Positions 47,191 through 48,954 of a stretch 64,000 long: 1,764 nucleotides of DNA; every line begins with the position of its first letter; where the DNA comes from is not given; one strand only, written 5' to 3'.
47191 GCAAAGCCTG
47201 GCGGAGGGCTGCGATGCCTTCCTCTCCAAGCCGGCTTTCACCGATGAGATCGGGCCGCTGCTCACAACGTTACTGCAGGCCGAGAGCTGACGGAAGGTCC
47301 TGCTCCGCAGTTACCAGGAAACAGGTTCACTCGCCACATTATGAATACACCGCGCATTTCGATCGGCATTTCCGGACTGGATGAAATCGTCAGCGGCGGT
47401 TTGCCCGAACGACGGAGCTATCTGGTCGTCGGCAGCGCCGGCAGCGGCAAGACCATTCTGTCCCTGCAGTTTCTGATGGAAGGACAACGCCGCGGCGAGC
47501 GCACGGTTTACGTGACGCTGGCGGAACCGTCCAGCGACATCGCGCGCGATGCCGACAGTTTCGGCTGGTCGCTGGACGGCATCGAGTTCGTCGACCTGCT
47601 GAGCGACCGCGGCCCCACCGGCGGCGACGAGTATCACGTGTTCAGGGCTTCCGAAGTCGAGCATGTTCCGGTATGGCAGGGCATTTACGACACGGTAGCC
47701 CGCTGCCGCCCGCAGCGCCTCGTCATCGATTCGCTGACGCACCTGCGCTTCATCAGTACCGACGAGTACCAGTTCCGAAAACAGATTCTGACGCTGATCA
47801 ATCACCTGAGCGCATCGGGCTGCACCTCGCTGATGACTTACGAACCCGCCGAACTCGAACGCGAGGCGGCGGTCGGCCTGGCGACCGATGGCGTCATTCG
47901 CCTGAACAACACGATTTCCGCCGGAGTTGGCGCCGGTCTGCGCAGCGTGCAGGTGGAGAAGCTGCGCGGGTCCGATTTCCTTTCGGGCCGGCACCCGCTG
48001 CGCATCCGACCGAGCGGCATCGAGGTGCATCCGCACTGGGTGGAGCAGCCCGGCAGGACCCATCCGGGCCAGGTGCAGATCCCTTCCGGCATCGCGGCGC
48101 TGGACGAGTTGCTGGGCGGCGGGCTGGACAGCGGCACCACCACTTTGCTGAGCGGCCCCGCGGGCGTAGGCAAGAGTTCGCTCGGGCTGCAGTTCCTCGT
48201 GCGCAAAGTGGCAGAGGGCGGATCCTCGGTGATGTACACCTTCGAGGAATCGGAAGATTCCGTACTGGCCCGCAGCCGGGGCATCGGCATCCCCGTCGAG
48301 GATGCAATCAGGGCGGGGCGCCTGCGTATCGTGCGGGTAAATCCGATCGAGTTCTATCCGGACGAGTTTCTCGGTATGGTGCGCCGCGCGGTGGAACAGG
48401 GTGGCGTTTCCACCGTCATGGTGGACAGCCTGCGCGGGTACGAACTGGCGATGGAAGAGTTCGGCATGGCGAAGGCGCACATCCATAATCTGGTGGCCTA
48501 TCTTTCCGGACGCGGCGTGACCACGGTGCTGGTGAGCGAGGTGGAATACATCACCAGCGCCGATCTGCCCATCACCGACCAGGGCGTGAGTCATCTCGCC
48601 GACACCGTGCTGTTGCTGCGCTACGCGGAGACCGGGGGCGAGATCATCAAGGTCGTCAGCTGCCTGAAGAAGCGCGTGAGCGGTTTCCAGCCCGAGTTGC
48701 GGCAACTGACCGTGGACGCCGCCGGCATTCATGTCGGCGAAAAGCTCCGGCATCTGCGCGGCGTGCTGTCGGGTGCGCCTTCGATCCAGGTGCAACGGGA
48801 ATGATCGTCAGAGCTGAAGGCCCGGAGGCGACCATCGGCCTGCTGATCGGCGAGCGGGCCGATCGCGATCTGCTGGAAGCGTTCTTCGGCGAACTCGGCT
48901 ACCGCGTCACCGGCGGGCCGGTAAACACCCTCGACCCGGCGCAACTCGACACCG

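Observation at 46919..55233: Kinase-less operon: CheY-like receiver, KaiC-like ATPase and two c-di-GMP enzymes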

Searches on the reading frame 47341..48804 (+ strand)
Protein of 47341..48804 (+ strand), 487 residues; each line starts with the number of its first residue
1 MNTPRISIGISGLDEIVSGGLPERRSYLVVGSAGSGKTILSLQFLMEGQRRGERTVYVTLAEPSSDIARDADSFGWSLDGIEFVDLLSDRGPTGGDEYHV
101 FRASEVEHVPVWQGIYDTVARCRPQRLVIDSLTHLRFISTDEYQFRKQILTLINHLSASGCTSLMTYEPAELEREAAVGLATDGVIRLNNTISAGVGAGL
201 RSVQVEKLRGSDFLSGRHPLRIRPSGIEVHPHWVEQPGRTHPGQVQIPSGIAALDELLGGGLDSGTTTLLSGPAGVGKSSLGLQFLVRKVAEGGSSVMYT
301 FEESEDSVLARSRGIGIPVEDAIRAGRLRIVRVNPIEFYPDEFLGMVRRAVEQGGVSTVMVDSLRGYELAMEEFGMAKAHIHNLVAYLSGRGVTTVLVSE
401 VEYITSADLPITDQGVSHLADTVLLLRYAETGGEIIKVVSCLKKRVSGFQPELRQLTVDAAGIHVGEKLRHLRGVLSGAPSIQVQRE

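Call 8: search_protein_families(library=pfam, proteins=[window:47341-48804:+], max_evalue=0.01)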
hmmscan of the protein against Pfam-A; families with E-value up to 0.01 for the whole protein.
window:47341-48804:+ (487 aa): 21 families
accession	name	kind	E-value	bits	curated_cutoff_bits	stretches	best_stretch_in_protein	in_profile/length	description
PF06745.19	ATPase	-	4.1e-82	275.4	26.6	2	7-232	2-229/231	KaiC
PF13481.12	AAA_25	-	1.1e-11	45.1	27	2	249-365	17-153/195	AAA domain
PF00154.27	RecA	-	1.7e-08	34.7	27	1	6-59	33-87/262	recA bacterial DNA recombination protein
PF13401.12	AAA_22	-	1.7e-07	32.1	27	1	24-135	5-96/130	AAA domain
PF13191.12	AAA_16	-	1e-06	29.8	32.6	0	251-286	9-45/167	AAA ATPase domain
PF05729.18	NACHT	-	7.4e-06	26.3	26.7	0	27-174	3-135/167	NACHT domain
PF25199.1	nSTAND_NTPase5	-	1.8e-05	25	34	0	23-58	40-76/145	Novel STAND NTPase 5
PF03796.21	DnaB_C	-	4.5e-05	23.4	27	0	247-312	2-67/255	DnaB-like helicase C terminal domain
PF01695.23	IstB_IS21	-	0.00013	21.9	24.1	0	28-62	96-130/238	IstB-like ATP binding protein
PF20720.3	nSTAND3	-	0.00015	22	27.2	0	267-300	19-51/155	Novel STAND NTPase 3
PF13173.12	AAA_14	-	0.00025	21.5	27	0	24-71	2-48/129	AAA domain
PF09848.15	SLFN-g3_helicase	-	0.00027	20.7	24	0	26-69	3-48/354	Schlafen group 3, DNA/RNA helicase domain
PF13479.12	AAA_24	-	0.0006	20.1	27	0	25-136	3-77/195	AAA domain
PF01637.24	ATPase_2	-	0.00084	19.6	33.2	0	24-61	20-57/225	ATPase domain predominantly from Archaea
PF12775.13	AAA_7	-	0.00088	19.3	25.8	0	23-48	32-56/181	P-loop containing dynein motor region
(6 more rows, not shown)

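Call 11: search_solved_structures(query=window:47341-48804:+, show_alignments=2)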
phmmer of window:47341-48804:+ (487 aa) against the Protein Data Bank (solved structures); distinct sequences matched with E-value up to 0.001: 50.
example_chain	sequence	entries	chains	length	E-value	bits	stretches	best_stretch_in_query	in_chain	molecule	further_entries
8zn5_B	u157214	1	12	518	4.4e-63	217.1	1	5-481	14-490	KaiC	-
8zn6_F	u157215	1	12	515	4.6e-51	177.4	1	5-481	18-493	KaiC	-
8jon_A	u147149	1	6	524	2.7e-49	171.6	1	8-481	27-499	Circadian clock oscillator protein KaiC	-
7dy1_A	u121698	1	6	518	1.1e-48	169.6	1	5-481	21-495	Circadian clock protein kinase KaiC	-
4o0m_A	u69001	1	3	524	1.2e-48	169.5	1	5-481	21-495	Circadian clock protein kinase KaiC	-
7dyi_A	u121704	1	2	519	1.4e-48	169.3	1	9-481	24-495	Circadian clock protein kinase KaiC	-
8zn7_D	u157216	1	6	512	2.3e-48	168.6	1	3-481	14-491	KaiC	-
1u9i_A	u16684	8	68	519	2.6e-48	168.4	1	9-481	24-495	KaiC | Circadian clock protein kinase kaiC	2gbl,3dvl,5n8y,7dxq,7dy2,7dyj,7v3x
3jzm_A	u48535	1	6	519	2.6e-48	168.4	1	9-481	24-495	Circadian clock protein kinase kaiC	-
1tf7_A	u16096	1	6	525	2.7e-48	168.3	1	9-481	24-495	KaiC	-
3k0c_A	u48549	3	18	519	3.5e-48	167.9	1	9-481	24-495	Circadian clock protein kinase KaiC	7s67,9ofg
7dyk_A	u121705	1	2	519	3.6e-48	167.9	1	9-481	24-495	Circadian clock protein kinase KaiC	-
5jwq_A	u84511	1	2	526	4.2e-48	167.7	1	5-481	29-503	Circadian clock protein kinase KaiC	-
3s1a_A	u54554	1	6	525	5.1e-48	167.4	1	9-481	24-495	Circadian clock protein kinase kaiC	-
9ofh_A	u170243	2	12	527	5.2e-48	167.4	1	9-481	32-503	Circadian clock oscillator protein KaiC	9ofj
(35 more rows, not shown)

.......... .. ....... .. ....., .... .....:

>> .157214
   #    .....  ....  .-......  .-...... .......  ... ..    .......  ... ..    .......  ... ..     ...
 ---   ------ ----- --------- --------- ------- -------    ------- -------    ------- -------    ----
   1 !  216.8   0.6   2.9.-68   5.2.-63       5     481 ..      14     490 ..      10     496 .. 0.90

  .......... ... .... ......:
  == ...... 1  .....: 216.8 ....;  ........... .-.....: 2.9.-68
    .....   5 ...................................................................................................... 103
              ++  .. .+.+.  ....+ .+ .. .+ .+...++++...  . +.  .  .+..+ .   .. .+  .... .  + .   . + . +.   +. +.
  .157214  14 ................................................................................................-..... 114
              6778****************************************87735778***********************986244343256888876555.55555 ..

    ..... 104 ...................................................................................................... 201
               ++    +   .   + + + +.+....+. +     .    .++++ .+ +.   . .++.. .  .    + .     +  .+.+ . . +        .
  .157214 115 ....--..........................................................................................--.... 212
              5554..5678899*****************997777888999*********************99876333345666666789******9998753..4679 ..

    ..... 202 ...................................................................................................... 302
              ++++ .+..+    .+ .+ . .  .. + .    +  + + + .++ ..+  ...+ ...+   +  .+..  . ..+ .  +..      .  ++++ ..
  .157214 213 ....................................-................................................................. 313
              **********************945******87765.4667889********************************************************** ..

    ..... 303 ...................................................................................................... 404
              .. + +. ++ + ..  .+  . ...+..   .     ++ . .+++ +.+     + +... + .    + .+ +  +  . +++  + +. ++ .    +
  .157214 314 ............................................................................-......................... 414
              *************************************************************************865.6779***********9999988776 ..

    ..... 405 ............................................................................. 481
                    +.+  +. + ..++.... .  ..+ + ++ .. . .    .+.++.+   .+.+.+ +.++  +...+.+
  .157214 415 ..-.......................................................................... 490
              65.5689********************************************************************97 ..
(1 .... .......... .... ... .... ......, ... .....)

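Call 12: search_protein_families(library=ncbifam, proteins=[window:47341-48804:+], max_evalue=0.001)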
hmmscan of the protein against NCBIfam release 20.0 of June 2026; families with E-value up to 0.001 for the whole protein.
window:47341-48804:+ (487 aa): 19 families
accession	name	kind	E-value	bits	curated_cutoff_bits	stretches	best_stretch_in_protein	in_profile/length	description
NF006799.0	PRK09302.1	equivalog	3.4e-77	260.2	408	1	4-484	11-490/515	circadian clock protein KaiC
TIGR03880.1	KaiC_arch_3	hypoth_equivalog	7.9e-51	172.7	249.45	3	250-465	1-217/224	KaiC domain-containing protein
TIGR02655.1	circ_KaiC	equivalog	5.7e-50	170.3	546.25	1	6-481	3-477/484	circadian clock protein KaiC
TIGR03877.1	thermo_KaiC_1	hypoth_equivalog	2.6e-47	161.3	307.25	2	5-232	3-235/238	KaiC domain-containing protein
TIGR03881.1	KaiC_arch_4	hypoth_equivalog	1.4e-38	132.9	247.8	2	5-225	2-223/231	KaiC domain-containing protein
NF004723.0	PRK06067.1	subfamily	5.3e-20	72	194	2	246-445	15-213/243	flagellar accessory protein FlaH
NF052589.1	ArlH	equivalog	1.6e-17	64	215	1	253-365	8-125/229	archaellum protein ArlH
TIGR00416.1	sms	equivalog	3.5e-16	59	403.05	2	244-365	73-180/454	DNA repair protein RadA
NF006861.0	PRK09361.1-1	equivalog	6.1e-12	45.6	278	1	246-299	4-56/235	DNA repair and recombination protein RadB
TIGR03878.1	thermo_KaiC_2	hypoth_equivalog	1.3e-10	41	232.2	1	260-401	31-175/259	KaiC domain-containing protein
TIGR02237.1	recomb_radB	equivalog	6e-10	39.4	172.4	1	254-425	1-175/210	DNA repair and recombination protein RadB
NF004629.0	PRK05973.1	equivalog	7.5e-10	38.2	156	1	261-401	60-192/237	DNA helicase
NF003301.0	PRK04301.1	equivalog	3.8e-09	36.2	259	1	246-288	82-124/316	DNA repair and recombination protein RadA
TIGR02012.1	tigrfam_recA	equivalog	1.7e-08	34.2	325.3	0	5-59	35-90/321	recombinase RecA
TIGR02236.1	recomb_radA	equivalog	6.4e-08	32.3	361.15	0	246-288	77-119/311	DNA repair and recombination protein RadA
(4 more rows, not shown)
